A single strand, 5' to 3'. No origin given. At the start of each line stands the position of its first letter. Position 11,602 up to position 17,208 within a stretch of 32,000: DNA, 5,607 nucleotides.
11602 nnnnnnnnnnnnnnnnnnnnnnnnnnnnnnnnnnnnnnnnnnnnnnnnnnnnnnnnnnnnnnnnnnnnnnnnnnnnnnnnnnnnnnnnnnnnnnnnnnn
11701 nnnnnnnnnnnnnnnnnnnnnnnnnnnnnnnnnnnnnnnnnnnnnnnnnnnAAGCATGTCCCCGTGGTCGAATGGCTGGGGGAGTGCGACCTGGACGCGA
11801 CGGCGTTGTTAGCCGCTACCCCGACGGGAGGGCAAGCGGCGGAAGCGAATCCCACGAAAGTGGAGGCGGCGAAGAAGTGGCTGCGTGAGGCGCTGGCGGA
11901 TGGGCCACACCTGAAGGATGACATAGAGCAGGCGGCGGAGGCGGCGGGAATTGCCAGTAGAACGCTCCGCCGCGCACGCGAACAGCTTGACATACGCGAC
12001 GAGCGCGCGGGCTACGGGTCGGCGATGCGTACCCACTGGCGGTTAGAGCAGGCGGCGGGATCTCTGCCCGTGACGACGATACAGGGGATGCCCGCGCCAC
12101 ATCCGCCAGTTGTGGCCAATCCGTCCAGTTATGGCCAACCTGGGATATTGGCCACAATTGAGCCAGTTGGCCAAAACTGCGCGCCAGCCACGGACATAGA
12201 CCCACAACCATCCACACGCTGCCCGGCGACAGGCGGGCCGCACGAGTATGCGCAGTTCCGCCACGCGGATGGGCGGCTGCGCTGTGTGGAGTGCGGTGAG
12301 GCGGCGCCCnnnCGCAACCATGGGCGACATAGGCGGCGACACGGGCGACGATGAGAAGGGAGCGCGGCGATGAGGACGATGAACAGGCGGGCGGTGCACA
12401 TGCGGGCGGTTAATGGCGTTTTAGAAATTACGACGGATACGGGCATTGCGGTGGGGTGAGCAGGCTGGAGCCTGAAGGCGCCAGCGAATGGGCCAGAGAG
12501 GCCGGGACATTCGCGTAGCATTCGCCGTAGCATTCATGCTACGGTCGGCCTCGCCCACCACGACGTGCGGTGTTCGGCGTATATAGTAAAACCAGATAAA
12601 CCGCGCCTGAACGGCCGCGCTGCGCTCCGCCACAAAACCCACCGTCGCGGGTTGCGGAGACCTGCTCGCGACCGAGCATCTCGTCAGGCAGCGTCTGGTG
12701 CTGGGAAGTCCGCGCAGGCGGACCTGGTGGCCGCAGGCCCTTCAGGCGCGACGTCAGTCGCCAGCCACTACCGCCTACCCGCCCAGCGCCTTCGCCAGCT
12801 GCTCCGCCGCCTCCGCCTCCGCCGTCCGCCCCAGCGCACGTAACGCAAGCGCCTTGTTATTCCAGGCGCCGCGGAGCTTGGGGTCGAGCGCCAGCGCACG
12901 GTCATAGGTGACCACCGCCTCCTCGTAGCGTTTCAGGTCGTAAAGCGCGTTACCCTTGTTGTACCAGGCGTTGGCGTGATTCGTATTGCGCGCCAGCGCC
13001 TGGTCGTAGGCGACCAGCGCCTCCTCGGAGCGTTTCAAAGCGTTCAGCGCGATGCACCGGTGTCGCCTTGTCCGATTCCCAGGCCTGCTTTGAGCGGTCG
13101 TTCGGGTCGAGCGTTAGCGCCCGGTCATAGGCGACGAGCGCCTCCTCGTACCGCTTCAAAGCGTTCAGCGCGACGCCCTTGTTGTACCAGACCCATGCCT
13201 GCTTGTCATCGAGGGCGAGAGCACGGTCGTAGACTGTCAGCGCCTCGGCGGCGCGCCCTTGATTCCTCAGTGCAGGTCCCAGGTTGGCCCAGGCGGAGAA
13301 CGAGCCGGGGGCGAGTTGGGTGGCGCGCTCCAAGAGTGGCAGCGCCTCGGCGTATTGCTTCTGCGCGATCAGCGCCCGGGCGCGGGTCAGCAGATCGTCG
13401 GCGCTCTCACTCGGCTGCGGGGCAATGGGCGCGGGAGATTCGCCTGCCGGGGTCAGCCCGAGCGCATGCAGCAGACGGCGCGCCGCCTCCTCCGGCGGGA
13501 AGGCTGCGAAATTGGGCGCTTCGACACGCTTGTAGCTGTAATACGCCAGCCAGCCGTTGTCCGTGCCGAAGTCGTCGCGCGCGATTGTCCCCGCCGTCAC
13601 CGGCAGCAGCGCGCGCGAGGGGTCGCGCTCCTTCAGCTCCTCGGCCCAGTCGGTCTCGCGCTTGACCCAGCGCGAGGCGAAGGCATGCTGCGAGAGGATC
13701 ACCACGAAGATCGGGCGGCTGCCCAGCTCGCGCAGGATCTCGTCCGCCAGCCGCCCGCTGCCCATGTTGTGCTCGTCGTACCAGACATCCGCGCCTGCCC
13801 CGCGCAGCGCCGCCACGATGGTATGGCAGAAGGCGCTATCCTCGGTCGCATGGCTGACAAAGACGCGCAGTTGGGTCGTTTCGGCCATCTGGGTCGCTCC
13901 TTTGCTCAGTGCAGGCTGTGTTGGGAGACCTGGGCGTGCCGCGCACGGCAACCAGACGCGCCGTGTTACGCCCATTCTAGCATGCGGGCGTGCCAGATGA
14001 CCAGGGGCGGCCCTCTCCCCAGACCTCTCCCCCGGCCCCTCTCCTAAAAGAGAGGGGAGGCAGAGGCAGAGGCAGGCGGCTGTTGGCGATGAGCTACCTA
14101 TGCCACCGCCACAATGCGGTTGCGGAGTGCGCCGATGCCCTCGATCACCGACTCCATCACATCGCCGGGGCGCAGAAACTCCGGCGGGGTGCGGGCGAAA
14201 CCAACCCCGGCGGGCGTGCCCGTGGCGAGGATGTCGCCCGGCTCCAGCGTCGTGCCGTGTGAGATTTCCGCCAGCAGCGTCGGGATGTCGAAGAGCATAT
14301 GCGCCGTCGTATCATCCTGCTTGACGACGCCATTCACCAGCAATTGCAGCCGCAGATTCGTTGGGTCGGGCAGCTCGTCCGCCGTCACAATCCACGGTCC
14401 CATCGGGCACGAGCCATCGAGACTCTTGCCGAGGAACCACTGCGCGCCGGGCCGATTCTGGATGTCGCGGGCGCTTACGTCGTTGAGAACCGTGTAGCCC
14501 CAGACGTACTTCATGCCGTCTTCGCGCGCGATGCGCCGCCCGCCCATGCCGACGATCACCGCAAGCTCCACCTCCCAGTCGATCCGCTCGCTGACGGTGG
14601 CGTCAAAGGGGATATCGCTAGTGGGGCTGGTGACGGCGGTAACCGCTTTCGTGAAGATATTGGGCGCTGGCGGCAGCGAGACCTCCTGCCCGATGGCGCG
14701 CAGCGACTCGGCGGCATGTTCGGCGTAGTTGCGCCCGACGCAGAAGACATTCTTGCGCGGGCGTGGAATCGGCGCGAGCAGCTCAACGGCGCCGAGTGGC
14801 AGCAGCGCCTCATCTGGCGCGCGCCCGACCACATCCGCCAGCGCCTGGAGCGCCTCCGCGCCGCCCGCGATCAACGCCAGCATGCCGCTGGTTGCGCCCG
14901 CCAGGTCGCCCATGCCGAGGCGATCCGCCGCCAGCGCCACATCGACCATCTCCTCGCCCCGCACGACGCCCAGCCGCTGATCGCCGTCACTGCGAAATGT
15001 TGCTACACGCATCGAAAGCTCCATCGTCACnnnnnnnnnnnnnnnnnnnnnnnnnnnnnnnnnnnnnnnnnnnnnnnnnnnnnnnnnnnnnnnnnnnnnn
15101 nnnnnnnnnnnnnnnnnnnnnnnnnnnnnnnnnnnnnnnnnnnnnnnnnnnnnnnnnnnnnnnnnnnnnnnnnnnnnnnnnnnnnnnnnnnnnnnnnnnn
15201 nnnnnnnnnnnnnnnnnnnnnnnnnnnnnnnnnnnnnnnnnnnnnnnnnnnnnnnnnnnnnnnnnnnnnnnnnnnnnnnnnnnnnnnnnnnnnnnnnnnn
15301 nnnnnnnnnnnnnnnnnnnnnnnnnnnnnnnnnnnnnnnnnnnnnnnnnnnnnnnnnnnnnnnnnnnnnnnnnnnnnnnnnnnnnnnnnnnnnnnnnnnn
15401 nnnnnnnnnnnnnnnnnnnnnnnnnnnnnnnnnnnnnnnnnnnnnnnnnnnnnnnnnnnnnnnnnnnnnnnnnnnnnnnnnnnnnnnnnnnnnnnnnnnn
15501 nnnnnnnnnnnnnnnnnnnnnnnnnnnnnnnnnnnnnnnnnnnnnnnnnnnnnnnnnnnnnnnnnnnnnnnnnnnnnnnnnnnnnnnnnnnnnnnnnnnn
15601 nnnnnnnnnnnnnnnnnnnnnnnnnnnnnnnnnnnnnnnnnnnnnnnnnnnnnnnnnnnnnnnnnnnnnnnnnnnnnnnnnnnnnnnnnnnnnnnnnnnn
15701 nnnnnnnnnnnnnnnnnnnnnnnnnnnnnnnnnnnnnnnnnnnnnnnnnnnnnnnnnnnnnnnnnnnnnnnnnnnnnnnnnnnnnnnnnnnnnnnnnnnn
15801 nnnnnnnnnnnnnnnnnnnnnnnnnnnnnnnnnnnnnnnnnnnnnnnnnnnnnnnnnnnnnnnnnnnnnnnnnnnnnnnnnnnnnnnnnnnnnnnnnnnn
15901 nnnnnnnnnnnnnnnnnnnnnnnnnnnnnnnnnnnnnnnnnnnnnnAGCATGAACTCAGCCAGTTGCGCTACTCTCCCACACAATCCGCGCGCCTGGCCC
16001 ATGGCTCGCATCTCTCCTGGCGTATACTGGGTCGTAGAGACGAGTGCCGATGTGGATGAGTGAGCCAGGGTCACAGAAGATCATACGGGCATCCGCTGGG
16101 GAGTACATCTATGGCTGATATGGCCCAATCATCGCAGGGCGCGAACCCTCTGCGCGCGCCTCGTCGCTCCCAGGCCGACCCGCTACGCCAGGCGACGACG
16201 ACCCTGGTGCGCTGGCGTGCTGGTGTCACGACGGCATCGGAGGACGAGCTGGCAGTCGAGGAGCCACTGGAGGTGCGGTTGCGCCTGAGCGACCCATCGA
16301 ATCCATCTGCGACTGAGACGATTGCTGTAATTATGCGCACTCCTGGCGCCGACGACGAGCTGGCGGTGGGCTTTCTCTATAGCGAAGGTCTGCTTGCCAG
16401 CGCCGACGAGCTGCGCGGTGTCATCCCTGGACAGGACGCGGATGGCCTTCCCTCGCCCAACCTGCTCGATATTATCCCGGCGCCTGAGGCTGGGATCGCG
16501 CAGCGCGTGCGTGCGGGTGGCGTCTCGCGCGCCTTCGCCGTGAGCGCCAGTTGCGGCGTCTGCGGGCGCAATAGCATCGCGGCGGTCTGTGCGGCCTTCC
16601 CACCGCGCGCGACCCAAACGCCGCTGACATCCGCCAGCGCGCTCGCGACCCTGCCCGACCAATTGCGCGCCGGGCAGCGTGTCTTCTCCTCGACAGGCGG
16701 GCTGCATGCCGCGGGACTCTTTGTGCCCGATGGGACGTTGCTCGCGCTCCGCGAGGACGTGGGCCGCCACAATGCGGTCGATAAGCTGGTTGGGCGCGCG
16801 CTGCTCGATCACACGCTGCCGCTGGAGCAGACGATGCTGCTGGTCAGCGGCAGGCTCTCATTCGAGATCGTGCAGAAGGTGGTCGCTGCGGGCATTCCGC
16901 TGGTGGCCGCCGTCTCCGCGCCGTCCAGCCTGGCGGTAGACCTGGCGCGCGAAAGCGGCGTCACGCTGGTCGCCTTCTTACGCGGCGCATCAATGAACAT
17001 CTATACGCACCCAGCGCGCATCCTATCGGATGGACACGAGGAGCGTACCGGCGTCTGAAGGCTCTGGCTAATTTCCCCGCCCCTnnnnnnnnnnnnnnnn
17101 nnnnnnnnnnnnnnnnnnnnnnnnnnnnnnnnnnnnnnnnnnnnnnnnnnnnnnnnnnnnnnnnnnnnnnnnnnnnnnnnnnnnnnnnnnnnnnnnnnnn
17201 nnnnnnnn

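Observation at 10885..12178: Two forward-forward-reverse-reverse cassettes of a 12-bp motif inside the PrimPol-helicase ORF: candidate embedded replication origin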

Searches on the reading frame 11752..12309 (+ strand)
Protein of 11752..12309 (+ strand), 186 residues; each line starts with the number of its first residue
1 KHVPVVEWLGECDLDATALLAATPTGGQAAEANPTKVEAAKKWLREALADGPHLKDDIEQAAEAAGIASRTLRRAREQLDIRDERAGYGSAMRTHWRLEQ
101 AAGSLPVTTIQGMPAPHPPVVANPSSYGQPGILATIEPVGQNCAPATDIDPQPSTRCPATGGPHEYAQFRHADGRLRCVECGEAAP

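Call 30: search_solved_structures(query=window:11752-12309:+, max_evalue=10, show_alignments=2)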
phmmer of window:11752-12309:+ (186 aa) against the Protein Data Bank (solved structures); distinct sequences matched with E-value up to 10: 5.
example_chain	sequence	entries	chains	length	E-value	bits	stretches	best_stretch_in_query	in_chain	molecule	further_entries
8s8a_A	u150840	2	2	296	0.004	20.6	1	47-181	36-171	Chronophin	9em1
2cfr_A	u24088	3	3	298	0.0041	20.5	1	47-181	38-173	PYRIDOXAL PHOSPHATE PHOSPHATASE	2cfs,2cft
5gyn_A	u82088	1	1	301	0.0041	20.5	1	47-181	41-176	Pyridoxal phosphate phosphatase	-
2oyc_A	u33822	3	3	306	0.0043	20.5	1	47-181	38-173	Pyridoxal phosphate phosphatase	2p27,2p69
7q4w_B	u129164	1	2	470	1.1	12.6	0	109-138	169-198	Iron hydrogenase HydB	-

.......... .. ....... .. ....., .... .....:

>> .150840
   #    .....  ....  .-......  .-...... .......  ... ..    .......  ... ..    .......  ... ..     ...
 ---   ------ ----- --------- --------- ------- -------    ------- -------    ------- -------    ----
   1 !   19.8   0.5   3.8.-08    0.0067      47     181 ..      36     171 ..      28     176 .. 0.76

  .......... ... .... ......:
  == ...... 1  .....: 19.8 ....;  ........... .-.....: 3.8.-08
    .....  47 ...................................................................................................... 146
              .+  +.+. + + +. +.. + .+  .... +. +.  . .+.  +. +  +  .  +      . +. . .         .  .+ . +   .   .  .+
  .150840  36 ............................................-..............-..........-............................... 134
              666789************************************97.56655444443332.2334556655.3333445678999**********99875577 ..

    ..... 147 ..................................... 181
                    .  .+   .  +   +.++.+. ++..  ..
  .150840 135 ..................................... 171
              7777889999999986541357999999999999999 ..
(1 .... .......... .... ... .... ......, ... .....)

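Call 31: search_protein_families(library=pfam, proteins=[window:11752-12309:+], max_evalue=10)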
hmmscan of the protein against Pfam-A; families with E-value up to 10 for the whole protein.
window:11752-12309:+ (186 aa): 2 families
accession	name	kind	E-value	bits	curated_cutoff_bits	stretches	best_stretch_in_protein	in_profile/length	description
PF17037.10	CBP_BcsO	-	0.099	12.9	27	1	94-160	97-157/201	Cellulose biosynthesis protein BcsO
PF00376.29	MerR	-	0.21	11.9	28.2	1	58-74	2-18/38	MerR family regulatory protein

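Call 38: predict_structure(alignment_id=A2)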
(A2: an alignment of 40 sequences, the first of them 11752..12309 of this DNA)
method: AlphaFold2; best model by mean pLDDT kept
length: 186 residues; sequences in the alignment: 40
mean_pLDDT: 76.3   pTM: 0.46
mean pLDDT of the five models: 76.3, 75.2, 74.9, 74.6, 73.8
residues with pLDDT >= 90: 71; 70-90: 42; 50-70: 47; < 50: 26
segments of 3 or more residues with pLDDT < 50: 27-30, 126-131, 148-151
pLDDT, mean of each block of 10 residues (from residue 1): 84 86 54 80 97 98 97 96 96 95 60 52 50 52 49 72 76 80 74
secondary structure, 60 per line:
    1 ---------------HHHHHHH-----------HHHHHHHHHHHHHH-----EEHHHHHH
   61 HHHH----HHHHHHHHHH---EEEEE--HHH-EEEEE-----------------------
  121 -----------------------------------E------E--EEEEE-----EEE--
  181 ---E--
elements in order: H16-22 H34-47 H55-64 H69-78 E82-86 E93-97 E166-170 E176-178

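Call 41: fold_search(model_id=the predicted structure, library=pdb)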
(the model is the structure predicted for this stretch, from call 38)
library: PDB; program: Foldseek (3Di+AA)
matches with E <= 10: 432; with E <= 0.001: 0
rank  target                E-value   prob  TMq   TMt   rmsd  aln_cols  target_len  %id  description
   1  9h88_A                2.2e-02  1.00  0.30  0.47   4.0        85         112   19  Crystal structure of LmrR variant V15aY-RNYW with Val15 replaced by 3-aminotyrosine and evolved as Friedel-Crafts alky (released 2025-04-30)
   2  4ejo_B                1.0e-01  0.85  0.24  0.35   6.6        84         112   15  Crystal structure of padr family transcriptional regulator from Eggerthella lenta DSM 2243 (released 2012-04-25)
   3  9h88_B                1.3e-01  0.99  0.29  0.46   3.2        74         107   20  Crystal structure of LmrR variant V15aY-RNYW with Val15 replaced by 3-aminotyrosine and evolved as Friedel-Crafts alky (released 2025-04-30)
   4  7q34_A                1.3e-01  0.98  0.29  0.50   3.4        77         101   19  Crystal structure of the multidrug binding transcriptional regulator LmrR in complex squaraine dye (released 2022-06-01)
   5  9h9x_A                1.3e-01  0.97  0.28  0.43   3.7        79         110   20  Crystal structure of metal-free LmrR_V15Bpy in a closed state (released 2025-03-05)
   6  8qdf_C                1.5e-01  0.91  0.26  0.40   4.5        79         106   20  Engineered LmrR with Met-89 replaced by para-boronophenylalanine (released 2024-05-01)
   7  1xma_B                1.5e-01  0.90  0.27  0.42   4.8        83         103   17  Structure of a transcriptional regulator from Clostridium thermocellum Cth-833 (released 2004-12-14)
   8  5zi8_B                1.7e-01  0.99  0.31  0.52   2.5        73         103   16  Crystal structure of the PadR-family transcriptional regulator Rv3488 of Mycobacterium tuberculosis H37Rv in complex w (released 2018-10-17)
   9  7wh4_A                1.9e-01  0.99  0.31  0.53   2.5        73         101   16  Crystal structure of the PadR-family transcriptional regulator Rv3488 of Mycobacterium tuberculosis H37Rv in complex w (released 2022-02-09)
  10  8zf1                  1.9e-01  0.94  0.28  0.46   3.8        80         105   21  Crystal structure of a Chemo Triplet Photoenzyme (CTPe) (released 2024-07-17)
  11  1xma_A                1.9e-01  0.82  0.25  0.41   4.5        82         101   16  Structure of a transcriptional regulator from Clostridium thermocellum Cth-833 (released 2004-12-14)
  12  6o8n_B                2.0e-01  0.90  0.26  0.46   6.3        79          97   19  Crystal Structure of C9S tetrasulfide state of Sulfide-responsive transcriptional repressor (SqrR) from Rhodobacter ca (released 2020-04-01)
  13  7tve_F                2.0e-01  0.80  0.26  0.19   6.3        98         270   13  ATP and DNA bound SMC5/6 core complex (released 2022-06-22)
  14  8yrf_A                2.2e-01  0.98  0.30  0.48   2.9        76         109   18  Crystal structure of LmrR with V15 replaced by unnatural amino acid 4-amino-L-phenyl-cysteine (released 2024-04-24)
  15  5yi0_A                2.2e-01  0.63  0.24  0.29   8.1        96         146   19  Structure of Lactococcus lactis ZitR, C30AH42A mutant (released 2017-12-06)
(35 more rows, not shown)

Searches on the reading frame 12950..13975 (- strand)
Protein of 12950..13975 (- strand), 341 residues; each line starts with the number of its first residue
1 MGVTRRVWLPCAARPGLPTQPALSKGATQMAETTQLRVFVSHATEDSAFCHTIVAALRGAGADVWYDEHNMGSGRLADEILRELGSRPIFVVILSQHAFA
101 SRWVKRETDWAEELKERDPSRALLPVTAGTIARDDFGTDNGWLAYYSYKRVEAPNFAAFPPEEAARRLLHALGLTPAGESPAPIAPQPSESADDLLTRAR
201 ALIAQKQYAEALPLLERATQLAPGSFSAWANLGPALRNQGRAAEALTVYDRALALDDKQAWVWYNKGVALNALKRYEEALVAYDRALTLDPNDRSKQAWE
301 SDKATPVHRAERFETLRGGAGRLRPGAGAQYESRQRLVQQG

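Call 7: search_protein_families(library=pfam, proteins=[window:12950-13975:-], max_evalue=0.01)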
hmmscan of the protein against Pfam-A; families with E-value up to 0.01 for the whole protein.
window:12950-13975:- (341 aa): 23 families
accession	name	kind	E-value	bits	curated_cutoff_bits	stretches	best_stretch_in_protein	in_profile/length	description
PF00515.34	TPR_1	-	3.4e-21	74.5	27.8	2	260-293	1-34/34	Tetratricopeptide repeat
PF07719.23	TPR_2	-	6.2e-19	66.9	27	3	261-293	2-34/34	Tetratricopeptide repeat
PF13414.12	TPR_11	-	2.6e-17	62.7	26.8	3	235-270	3-38/42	TPR repeat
PF13676.11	TIR_2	-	1.5e-16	61.4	28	1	38-129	1-92/122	TIR domain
PF13428.12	TPR_14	-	4.7e-15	55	23.5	3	195-233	4-42/44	Tetratricopeptide repeat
PF13181.12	TPR_8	-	6.1e-15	54.5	25.7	1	262-293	3-34/34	Tetratricopeptide repeat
PF13432.12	TPR_16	-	4.6e-14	53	32.7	2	196-259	1-64/65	Tetratricopeptide repeat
PF13431.12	TPR_17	-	7.3e-13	48.1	24.4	1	249-280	2-33/34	Tetratricopeptide repeat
PF14559.12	TPR_19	-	8.7e-12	45.6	25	2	202-247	1-46/68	Tetratricopeptide repeat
PF13424.12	TPR_12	-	9.6e-11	42.2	30.1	2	227-290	4-75/77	Tetratricopeptide repeat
PF12895.13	ANAPC3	-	3.8e-08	34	27.2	2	205-285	2-81/82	Anaphase-promoting complex, cyclosome, subunit 3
PF13176.12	TPR_7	-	4.6e-08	33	27.9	0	228-257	1-32/36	Tetratricopeptide repeat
PF13374.12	TPR_10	-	4.8e-07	30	27.5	0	231-255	7-31/42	Tetratricopeptide repeat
PF13371.12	TPR_9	-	7.7e-07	29.5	35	1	238-295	7-64/73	Tetratricopeptide repeat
PF13174.12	TPR_6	-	1.4e-06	29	26.3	0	262-292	2-32/33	Tetratricopeptide repeat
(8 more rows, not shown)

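Call 90: search_protein_families(library=padloc, proteins=[window:12950-13975:-], max_evalue=0.001)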
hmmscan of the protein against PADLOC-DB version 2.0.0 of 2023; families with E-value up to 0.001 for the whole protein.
window:12950-13975:- (341 aa): 11 families
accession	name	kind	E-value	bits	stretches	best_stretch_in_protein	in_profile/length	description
PDLC05062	PDC-S66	-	2.5e-14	51.4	1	25-125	138-239/282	-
PDLC02012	SAVED5--SAVED_TIR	-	1.2e-11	42.4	1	28-127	5-103/404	-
PDLC00436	ThsB1|ThsB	-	7.3e-08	30.1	1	30-128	30-132/183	TIR-like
PDLC03015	TIR-NLR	-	1.5e-06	25.2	1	37-125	3-91/824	-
PDLC00417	ThsB1|ThsB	-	1.2e-05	23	1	30-126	161-259/303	TIR-like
PDLC02421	Aga_TIR-PNTD1-PNTD2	-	3e-05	21.3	1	37-116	5-87/430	Class I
PDLC00419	ThsB1|ThsB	-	4.6e-05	21.3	1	30-118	22-115/165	TIR-like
PDLC02961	RT-TIR_XII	-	0.00019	18.5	1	25-128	337-436/475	single gene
PDLC00728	Effector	-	0.00031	17.8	1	36-86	10-61/432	TIR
PDLC02403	Aga_TIR-PNTD1-PNTD2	-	0.00036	17.7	1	38-117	5-87/443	Class I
PDLC00423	ThsB1|ThsB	-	0.00065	17.4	1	33-130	33-135/190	TIR-like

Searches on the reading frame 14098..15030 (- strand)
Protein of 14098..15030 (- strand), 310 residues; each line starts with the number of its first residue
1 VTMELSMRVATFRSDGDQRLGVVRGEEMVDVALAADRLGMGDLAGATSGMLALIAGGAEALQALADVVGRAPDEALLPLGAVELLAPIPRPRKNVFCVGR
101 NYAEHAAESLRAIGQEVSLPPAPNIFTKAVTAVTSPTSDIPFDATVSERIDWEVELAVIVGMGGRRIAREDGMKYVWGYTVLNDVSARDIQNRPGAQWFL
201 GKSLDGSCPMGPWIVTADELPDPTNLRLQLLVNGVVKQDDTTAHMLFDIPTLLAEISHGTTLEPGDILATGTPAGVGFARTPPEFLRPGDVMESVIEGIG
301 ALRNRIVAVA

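Call 19: search_protein_families(library=pfam, proteins=[window:14098-15030:-], max_evalue=0.001)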
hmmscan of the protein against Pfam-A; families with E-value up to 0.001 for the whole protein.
window:14098-15030:- (310 aa): 1 family
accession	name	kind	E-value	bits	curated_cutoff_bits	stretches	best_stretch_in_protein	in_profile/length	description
PF01557.24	FAA_hydrolase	-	7e-73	245.3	23.9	1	95-307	2-214/214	Fumarylacetoacetate (FAA) hydrolase C-terminal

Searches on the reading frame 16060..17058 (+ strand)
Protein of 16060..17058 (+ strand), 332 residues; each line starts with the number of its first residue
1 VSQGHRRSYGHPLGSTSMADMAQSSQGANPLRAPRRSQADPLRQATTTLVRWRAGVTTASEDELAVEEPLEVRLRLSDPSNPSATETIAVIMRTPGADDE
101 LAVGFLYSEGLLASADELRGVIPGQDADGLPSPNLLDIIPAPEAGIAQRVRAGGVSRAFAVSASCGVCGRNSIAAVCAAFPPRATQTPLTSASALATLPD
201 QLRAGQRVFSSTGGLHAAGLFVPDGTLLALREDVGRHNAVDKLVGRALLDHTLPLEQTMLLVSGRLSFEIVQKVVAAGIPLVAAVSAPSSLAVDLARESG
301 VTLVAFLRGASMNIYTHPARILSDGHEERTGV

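Call 19: search_protein_families(library=pfam, proteins=[window:16060-17058:+], max_evalue=0.001)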
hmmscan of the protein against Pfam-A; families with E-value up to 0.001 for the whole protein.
window:16060-17058:+ (332 aa): 1 family
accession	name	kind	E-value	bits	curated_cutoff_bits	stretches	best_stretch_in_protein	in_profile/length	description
PF02634.21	FdhD-NarQ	-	4.8e-64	216.8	27.2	1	86-321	13-236/237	FdhD/NarQ family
